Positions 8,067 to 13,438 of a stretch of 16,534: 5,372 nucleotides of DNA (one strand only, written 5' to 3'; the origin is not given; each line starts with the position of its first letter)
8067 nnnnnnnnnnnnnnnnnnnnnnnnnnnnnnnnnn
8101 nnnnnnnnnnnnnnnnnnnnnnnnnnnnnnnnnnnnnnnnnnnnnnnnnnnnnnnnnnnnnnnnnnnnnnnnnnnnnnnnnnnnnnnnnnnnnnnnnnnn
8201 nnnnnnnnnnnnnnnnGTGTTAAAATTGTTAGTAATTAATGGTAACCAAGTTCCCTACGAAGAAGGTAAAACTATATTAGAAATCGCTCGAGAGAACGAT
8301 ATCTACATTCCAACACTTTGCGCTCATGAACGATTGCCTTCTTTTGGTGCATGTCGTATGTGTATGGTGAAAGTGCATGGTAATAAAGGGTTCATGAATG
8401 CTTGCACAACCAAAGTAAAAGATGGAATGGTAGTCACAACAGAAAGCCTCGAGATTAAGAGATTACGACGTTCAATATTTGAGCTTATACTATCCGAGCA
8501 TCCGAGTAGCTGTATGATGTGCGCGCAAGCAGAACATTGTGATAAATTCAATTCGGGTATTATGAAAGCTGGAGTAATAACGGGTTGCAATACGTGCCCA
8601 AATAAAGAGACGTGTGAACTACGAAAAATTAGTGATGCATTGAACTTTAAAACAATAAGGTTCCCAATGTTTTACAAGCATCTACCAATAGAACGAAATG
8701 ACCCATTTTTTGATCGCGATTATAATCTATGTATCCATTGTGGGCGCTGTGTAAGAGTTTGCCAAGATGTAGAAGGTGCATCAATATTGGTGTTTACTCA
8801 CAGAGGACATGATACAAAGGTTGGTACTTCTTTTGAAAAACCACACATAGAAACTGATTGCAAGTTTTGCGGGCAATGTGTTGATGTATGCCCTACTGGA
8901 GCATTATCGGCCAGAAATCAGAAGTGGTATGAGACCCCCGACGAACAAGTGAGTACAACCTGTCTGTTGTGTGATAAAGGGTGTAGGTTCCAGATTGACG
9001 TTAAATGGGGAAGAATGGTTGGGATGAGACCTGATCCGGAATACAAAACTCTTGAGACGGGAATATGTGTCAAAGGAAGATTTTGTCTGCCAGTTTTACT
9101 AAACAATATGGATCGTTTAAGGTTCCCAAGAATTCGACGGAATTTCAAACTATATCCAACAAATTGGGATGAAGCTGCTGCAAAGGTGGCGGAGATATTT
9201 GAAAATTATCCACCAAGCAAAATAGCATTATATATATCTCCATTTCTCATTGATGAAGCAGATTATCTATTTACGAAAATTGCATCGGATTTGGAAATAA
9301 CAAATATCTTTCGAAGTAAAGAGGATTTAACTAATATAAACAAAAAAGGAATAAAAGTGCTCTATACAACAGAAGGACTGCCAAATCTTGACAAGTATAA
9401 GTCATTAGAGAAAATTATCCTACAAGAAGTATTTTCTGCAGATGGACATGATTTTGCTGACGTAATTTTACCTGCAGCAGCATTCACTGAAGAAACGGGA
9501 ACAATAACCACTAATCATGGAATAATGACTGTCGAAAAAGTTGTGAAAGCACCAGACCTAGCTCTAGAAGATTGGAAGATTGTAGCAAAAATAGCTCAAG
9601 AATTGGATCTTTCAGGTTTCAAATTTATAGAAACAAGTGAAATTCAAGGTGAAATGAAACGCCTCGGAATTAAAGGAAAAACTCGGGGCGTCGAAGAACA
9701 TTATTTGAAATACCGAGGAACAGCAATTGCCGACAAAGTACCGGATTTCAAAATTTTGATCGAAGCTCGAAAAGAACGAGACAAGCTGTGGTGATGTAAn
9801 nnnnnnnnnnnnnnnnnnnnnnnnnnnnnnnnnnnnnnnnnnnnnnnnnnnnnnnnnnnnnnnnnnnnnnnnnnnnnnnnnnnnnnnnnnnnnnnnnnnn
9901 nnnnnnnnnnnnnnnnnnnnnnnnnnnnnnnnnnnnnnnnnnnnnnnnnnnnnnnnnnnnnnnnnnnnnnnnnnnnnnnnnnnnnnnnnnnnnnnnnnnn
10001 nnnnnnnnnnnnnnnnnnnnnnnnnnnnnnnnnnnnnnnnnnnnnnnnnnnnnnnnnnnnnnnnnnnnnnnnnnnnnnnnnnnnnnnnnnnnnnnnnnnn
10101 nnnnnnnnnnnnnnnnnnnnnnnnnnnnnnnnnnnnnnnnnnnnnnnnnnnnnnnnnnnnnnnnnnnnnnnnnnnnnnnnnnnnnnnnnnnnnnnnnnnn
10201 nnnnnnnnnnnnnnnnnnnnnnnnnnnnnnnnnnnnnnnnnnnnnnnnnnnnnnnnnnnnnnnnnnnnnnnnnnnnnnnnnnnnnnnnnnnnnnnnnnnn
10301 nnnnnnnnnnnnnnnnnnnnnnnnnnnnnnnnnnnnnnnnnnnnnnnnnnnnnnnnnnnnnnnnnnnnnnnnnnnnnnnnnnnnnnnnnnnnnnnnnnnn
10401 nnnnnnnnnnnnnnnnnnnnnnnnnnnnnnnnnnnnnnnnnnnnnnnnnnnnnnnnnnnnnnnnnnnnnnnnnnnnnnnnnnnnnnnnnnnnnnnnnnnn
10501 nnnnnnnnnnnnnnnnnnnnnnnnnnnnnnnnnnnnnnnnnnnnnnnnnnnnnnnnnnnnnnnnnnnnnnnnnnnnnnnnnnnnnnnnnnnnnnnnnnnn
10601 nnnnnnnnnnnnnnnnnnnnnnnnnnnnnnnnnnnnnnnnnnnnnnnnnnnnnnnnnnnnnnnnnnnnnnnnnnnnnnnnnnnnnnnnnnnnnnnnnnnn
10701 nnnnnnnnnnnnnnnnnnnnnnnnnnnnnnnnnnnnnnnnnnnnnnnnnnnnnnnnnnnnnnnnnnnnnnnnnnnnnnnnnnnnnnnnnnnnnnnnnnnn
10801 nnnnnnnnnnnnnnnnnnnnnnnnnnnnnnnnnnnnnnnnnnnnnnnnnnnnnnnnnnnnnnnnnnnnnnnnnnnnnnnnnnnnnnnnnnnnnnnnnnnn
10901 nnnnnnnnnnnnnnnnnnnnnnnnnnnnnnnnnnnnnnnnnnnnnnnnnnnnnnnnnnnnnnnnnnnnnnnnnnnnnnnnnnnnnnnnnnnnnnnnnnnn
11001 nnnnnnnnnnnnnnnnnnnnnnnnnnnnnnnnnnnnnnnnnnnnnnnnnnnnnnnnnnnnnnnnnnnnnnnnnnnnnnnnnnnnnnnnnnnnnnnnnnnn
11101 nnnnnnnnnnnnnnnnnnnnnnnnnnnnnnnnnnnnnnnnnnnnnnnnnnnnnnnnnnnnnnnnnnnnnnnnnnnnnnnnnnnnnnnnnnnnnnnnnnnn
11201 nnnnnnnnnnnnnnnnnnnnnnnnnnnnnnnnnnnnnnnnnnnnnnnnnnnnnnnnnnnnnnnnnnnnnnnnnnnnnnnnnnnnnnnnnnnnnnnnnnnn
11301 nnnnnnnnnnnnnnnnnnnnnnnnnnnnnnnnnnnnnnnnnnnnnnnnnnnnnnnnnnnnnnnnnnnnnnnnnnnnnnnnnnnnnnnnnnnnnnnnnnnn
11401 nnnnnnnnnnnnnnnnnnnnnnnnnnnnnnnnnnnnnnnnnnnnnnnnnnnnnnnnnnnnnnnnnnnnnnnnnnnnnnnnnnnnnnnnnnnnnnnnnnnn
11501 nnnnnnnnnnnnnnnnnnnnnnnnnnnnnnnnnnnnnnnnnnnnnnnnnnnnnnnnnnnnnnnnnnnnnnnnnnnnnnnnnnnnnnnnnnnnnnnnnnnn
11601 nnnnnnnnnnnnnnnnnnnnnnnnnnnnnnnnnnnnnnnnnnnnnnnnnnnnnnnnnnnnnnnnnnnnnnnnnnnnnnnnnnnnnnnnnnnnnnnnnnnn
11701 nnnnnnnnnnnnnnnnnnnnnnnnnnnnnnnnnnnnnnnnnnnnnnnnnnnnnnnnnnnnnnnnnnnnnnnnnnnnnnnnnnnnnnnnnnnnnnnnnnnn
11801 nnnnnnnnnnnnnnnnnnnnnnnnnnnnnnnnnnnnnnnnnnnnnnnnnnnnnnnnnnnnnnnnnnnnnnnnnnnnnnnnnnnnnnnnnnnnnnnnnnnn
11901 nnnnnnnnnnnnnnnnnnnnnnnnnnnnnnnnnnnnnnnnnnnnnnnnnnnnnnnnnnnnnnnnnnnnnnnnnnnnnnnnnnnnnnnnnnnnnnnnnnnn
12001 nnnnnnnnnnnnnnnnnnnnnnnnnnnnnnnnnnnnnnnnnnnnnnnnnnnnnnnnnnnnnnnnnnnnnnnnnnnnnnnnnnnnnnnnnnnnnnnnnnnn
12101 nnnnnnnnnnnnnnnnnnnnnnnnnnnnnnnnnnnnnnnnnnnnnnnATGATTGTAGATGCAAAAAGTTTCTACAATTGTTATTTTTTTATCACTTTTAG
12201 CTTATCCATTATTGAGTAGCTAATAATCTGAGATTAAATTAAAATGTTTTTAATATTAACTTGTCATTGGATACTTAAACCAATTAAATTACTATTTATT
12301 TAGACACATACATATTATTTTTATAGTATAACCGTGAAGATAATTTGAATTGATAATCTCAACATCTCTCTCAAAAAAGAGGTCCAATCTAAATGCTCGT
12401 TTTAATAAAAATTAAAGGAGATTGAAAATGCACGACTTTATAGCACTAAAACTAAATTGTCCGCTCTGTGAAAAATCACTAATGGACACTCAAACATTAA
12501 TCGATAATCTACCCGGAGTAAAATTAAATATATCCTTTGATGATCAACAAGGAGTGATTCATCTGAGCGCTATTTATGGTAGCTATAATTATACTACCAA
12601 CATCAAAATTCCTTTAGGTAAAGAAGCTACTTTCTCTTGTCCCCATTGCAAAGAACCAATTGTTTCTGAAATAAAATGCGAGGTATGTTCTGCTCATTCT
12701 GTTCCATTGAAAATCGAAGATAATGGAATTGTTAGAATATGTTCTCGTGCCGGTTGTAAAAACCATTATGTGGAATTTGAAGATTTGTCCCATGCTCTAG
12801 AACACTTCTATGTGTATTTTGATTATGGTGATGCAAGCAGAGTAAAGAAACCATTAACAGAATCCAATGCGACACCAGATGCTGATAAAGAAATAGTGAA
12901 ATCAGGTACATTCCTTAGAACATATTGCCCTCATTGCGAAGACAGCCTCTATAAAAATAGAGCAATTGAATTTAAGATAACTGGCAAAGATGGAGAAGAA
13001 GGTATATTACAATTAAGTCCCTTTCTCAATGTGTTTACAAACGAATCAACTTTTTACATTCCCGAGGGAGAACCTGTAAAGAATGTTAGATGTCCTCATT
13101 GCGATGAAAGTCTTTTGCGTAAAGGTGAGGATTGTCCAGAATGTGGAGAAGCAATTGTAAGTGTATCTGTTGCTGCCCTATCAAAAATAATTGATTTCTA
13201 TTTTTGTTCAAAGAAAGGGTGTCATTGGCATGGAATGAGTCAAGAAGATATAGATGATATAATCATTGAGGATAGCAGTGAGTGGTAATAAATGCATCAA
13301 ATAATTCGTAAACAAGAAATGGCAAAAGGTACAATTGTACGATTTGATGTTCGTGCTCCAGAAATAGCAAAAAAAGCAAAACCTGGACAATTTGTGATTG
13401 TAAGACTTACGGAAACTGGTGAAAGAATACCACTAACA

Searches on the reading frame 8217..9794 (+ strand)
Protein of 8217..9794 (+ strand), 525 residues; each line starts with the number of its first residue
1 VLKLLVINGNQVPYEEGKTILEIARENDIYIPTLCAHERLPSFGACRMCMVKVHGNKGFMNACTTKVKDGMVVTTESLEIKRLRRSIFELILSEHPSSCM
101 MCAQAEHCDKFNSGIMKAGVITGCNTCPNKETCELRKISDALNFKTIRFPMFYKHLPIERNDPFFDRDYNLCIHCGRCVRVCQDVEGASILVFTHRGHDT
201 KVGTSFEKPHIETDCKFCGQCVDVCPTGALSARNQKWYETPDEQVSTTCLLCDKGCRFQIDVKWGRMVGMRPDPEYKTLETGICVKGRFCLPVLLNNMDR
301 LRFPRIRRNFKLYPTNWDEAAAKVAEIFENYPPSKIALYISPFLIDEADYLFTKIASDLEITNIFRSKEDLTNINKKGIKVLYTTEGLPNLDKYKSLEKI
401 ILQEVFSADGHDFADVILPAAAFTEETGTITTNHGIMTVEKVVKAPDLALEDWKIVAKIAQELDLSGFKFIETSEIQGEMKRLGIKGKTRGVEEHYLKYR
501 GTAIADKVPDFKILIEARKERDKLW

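Call 4: search_protein_families(library=pfam, proteins=[window:8217-9794:+], max_evalue=0.01)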
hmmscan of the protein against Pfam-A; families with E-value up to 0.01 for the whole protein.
window:8217-9794:+ (525 aa): 15 families
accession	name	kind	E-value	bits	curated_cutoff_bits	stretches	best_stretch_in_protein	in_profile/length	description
PF13510.11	Fer2_4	-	2.3e-18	66.5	22.8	1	6-76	7-80/82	2Fe-2S iron-sulfur cluster binding domain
PF00384.28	Molybdopterin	-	3.8e-15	56.2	24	1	367-461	247-352/353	Molybdopterin oxidoreductase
PF22117.2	Fer4_Nqo3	-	7.2e-13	49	27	1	164-230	3-66/67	NADH-quinone oxidoreductase subunit 3, ferredoxin-like domain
PF00037.32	Fer4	-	2.6e-09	36.9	21.1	2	211-230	4-23/24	4Fe-4S binding domain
PF12838.12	Fer4_7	-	3.8e-09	37.3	27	1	172-229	2-52/52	4Fe-4S dicluster domain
PF04879.21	Molybdop_Fe4S4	-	6e-09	36.2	22.7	1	245-291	4-50/55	Molybdopterin oxidoreductase Fe4S4 domain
PF10588.14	NADH-G_4Fe-4S_3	-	2.3e-08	33.9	27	1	84-109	1-26/40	NADH-ubiquinone oxidoreductase-G iron-sulfur binding region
PF00111.32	Fer2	-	1.1e-07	32.1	21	1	8-68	4-77/77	2Fe-2S iron-sulfur cluster binding domain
PF14697.11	Fer4_21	-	4.5e-06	27.1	35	1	170-229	6-56/59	4Fe-4S dicluster domain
PF12837.12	Fer4_6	-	2.5e-05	24.5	25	1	165-182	2-19/24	4Fe-4S binding domain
PF13237.11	Fer4_10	-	3e-05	24.3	25.5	1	167-226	4-53/53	4Fe-4S dicluster domain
PF13187.11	Fer4_9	-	9.3e-05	22.8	27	1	210-229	34-51/52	4Fe-4S dicluster domain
PF13183.11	Fer4_8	-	0.00087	20.2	27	1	170-228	3-67/68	4Fe-4S dicluster domain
PF13484.11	Fer4_16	-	0.0014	19.8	30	1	215-239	2-26/66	4Fe-4S double cluster binding domain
PF12797.12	Fer4_2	-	0.0039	17.5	24.5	1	167-182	5-20/22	4Fe-4S binding domain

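Call 15: search_protein_families(library=ncbifam, proteins=[window:8217-9794:+], max_evalue=0.01)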
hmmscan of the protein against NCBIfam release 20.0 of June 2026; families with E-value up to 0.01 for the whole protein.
window:8217-9794:+ (525 aa): 50 families (the best 25 are shown)
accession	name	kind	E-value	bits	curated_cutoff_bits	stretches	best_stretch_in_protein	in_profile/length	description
TIGR01973.1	NuoG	equivalog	2.1e-65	221.7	470.05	3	124-370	95-340/606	NADH-quinone oxidoreductase subunit NuoG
NF040763.1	FeFe_hydrog_A6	exception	4.4e-60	203.6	765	2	5-109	3-107/571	NADH-dependent [FeFe] hydrogenase, group A6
NF005745.0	PRK07569.1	equivalog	3.9e-55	186.8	333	2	3-110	4-111/238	bidirectional hydrogenase complex protein HoxU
NF005895.0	PRK07860.1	equivalog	3e-43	147.9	802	2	5-329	20-321/811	NADH-quinone oxidoreductase subunit G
NF006305.0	PRK08493.1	equivalog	1.3e-39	135.9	591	2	5-112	4-109/819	NADH-quinone oxidoreductase subunit G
NF040762.1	Hydr_FeFe_Clost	exception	2.5e-38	132.1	900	2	5-112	3-110/572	ferredoxin hydrogenase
TIGR01591.1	Fdh-alpha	equivalog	6e-33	113.8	666.25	2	247-358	1-115/672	formate dehydrogenase subunit alpha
NF009454.0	PRK12814.1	equivalog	8.9e-27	93.7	916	1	5-101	6-102/657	putative NADPH-dependent glutamate synthase small subunit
NF047855.1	AssmNtatRedNasC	equivalog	3.1e-17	62.1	1100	2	395-482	435-524/708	assimilatory nitrate reductase catalytic subunit NasC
TIGR02512.1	FeFe_hydrog_A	subfamily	4.7e-14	52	405.95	1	166-235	3-72/375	[FeFe] hydrogenase, group A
NF041323.1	Nitr_red_NasA_Halo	equivalog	3.4e-11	42.4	1000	1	397-483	401-492/673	assimilatory nitrate reductase NasA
NF010590.0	PRK13984.1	equivalog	8.3e-10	37.4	946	1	147-238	28-116/611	putative oxidoreductase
NF012032.0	PRK15488.1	equivalog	1.3e-09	36.6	694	1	221-326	19-128/759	thiosulfate reductase PhsA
NF006221.0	PRK08348.1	subfamily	1.1e-07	31.6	124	1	167-234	41-96/136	NADH-plastoquinone oxidoreductase subunit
TIGR01971.1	NuoI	subfamily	1.5e-07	31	113.05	1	168-235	40-103/121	NADH-quinone oxidoreductase, chain I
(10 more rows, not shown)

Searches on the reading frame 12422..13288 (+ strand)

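Call 4: search_protein_families(library=pfam, proteins=[window:12422-13288:+], max_evalue=0.01)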
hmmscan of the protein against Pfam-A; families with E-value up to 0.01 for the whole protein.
window:12422-13288:+ (288 aa): 7 families
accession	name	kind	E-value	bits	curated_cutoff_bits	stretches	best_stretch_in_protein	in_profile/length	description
PF12773.13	DZR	-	1.1e-05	25.9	27.3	0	216-242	19-45/45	Double zinc ribbon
PF07191.17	Zn_ribbon_6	-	3.1e-05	24.3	25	0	220-249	15-43/67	Double zinc ribbon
PF13248.11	Zn_ribbon_3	-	0.0001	22.1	27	0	221-243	2-24/26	zinc-ribbon domain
PF24441.1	DUF7560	-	0.00022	21.3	27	0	68-80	3-15/44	Family of unknown function (DUF7560)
PF09334.17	tRNA-synt_1g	-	0.0011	18.2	20.1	1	42-130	109-199/391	tRNA synthetases class I (M)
PF25164.1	CoiA_N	-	0.004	17.1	26.3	0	67-81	14-28/50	Competence protein CoiA, N-terminal domain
PF25207.1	DUF7837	-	0.0044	17.4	27.8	0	237-247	7-17/47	Domain of unknown function (DUF7837)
